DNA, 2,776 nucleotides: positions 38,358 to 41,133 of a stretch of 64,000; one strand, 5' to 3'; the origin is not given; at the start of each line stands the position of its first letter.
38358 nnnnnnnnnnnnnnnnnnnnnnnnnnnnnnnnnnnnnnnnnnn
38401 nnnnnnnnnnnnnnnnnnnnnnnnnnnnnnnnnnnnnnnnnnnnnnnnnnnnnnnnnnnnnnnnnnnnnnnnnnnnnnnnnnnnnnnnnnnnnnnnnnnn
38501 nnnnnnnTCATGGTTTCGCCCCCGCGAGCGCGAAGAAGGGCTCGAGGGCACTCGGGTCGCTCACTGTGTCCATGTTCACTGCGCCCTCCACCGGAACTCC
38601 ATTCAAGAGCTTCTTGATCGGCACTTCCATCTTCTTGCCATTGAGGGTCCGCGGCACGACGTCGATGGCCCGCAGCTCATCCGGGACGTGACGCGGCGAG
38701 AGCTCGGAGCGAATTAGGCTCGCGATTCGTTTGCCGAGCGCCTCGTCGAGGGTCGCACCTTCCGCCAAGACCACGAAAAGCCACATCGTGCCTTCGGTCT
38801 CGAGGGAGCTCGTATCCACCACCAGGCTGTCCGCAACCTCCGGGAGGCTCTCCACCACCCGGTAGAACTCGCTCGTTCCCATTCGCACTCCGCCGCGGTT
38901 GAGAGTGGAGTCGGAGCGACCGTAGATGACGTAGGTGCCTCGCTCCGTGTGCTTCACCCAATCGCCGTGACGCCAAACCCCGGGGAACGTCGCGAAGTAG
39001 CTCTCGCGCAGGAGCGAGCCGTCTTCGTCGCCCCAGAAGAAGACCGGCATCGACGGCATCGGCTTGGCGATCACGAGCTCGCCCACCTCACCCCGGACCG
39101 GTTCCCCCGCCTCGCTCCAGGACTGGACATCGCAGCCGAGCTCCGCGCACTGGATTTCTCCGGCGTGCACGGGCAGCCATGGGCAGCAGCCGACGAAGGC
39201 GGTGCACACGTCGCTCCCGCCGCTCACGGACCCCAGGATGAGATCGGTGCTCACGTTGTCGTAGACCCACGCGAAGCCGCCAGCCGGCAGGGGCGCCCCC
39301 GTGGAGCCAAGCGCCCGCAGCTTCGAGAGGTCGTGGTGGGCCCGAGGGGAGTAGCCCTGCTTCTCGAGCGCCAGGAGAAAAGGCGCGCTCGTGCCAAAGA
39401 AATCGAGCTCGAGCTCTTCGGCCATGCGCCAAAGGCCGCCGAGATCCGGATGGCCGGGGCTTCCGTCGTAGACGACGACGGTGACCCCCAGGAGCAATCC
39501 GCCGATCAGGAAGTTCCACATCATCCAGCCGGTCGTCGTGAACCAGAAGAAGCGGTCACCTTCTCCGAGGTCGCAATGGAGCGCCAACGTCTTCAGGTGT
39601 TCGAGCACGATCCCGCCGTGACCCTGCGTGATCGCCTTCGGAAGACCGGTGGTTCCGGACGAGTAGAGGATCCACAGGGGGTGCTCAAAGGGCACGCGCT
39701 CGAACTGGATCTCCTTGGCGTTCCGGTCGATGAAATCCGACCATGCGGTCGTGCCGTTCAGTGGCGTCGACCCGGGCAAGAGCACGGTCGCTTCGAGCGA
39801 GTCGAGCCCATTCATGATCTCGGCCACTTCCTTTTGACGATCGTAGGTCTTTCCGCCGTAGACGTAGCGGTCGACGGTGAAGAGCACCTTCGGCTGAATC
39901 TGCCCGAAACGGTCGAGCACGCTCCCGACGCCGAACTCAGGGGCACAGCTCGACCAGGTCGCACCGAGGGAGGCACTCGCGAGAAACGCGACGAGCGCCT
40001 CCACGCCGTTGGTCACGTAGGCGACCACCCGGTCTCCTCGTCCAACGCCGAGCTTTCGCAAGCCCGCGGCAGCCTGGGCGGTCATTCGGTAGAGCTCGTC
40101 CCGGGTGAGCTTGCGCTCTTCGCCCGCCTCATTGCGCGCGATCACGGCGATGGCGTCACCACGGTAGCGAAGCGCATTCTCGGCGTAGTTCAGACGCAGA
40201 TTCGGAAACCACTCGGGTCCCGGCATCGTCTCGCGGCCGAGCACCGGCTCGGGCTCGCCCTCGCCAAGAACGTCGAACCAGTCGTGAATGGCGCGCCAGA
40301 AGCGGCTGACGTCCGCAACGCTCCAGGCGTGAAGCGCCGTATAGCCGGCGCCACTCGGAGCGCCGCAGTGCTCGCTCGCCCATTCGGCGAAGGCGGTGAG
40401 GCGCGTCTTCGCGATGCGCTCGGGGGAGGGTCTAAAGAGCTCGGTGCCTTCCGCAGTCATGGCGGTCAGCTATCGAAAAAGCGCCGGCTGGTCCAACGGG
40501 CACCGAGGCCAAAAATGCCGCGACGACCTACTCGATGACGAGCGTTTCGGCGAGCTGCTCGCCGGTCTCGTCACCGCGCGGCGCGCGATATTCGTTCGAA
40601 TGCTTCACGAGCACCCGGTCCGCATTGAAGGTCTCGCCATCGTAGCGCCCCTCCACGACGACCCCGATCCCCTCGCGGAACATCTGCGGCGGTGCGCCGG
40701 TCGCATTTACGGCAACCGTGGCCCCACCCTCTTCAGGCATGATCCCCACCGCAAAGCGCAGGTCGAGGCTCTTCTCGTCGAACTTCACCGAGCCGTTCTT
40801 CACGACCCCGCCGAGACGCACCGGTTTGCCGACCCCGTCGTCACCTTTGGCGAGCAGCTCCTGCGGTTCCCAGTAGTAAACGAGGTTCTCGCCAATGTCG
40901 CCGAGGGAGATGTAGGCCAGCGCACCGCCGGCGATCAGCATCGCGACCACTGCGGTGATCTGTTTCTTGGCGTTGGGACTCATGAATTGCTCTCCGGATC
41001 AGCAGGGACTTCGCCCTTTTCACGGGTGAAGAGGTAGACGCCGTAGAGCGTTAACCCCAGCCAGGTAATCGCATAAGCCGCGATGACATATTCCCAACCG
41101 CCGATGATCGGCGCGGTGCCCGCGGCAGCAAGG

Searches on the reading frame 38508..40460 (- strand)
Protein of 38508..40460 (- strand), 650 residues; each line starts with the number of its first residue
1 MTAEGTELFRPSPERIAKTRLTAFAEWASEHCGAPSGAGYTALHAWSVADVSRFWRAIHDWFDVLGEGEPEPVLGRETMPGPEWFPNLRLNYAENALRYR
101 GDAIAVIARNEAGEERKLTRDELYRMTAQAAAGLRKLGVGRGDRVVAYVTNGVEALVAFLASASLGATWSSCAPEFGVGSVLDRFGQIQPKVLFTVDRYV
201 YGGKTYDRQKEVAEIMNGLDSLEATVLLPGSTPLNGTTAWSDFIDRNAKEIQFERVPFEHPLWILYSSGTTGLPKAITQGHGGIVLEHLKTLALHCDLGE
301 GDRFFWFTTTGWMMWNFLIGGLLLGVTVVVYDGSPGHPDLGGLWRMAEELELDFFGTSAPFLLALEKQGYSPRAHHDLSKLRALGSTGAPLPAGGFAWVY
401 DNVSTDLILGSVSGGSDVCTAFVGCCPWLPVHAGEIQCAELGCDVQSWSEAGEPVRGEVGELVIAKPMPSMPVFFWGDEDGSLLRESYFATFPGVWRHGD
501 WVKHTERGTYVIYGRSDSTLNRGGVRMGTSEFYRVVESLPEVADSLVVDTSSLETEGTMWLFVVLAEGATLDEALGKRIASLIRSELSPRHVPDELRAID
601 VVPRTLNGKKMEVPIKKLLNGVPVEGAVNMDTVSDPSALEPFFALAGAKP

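Call 7: search_protein_families(library=pfam, proteins=[window:38508-40460:-], max_evalue=0.001)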
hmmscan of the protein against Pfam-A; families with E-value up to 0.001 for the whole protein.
window:38508-40460:- (650 aa): 3 families
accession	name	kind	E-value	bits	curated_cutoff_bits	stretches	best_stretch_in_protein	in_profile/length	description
PF00501.34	AMP-binding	-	8.8e-44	150.3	29.9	1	95-467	4-377/384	AMP-binding enzyme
PF16177.11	ACAS_N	-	2.1e-07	31.1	27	1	40-96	1-55/55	Acetyl-coenzyme A synthetase N-terminus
PF13193.12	AMP-binding_C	-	9e-06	27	24.5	1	535-609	5-76/76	AMP-binding enzyme C-terminal domain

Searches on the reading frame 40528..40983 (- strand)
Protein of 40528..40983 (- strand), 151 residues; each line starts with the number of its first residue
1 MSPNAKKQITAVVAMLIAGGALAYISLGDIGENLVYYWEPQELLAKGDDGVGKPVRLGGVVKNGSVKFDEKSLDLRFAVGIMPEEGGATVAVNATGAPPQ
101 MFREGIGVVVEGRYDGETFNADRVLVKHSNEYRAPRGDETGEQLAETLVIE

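Call 7: search_protein_families(library=pfam, proteins=[window:40528-40983:-], max_evalue=0.001)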
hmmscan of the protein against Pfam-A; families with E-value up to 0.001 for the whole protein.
window:40528-40983:- (151 aa): 1 family
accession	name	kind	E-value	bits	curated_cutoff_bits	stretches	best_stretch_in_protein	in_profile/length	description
PF03100.22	CcmE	-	1.9e-24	86.3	24.6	1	35-134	2-98/99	CcmE domain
